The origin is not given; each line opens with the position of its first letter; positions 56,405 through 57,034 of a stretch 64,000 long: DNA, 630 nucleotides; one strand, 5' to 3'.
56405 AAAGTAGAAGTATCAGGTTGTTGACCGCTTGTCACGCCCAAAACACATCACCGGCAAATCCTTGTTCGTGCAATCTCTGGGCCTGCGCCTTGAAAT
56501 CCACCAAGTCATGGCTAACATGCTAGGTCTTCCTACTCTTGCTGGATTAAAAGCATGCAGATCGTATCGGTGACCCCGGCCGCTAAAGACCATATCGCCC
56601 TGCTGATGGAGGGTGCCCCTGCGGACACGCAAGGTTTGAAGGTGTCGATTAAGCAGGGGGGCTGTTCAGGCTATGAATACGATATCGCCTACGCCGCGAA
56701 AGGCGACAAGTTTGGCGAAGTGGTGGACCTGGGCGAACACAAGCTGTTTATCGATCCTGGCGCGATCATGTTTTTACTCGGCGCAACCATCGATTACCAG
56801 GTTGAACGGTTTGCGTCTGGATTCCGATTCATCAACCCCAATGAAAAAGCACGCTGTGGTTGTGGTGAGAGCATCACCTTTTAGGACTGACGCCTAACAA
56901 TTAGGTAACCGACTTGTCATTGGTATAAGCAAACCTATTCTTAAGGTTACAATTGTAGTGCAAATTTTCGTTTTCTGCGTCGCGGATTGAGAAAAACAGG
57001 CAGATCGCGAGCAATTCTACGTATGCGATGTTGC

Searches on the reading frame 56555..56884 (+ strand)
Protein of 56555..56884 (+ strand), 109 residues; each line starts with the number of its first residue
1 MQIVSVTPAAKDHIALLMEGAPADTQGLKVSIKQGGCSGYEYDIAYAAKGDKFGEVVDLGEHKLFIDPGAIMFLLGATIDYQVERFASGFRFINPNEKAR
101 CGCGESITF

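Call 75: search_protein_families(library=pfam, proteins=[window:56555-56884:+], max_evalue=0.0001)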
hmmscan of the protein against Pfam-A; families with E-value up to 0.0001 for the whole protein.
window:56555-56884:+ (109 aa): 1 family
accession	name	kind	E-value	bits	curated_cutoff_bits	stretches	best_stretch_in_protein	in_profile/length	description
PF01521.26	Fe-S_biosyn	-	4.3e-12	46.7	26.3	1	4-105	3-110/110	Iron-sulphur cluster biosynthesis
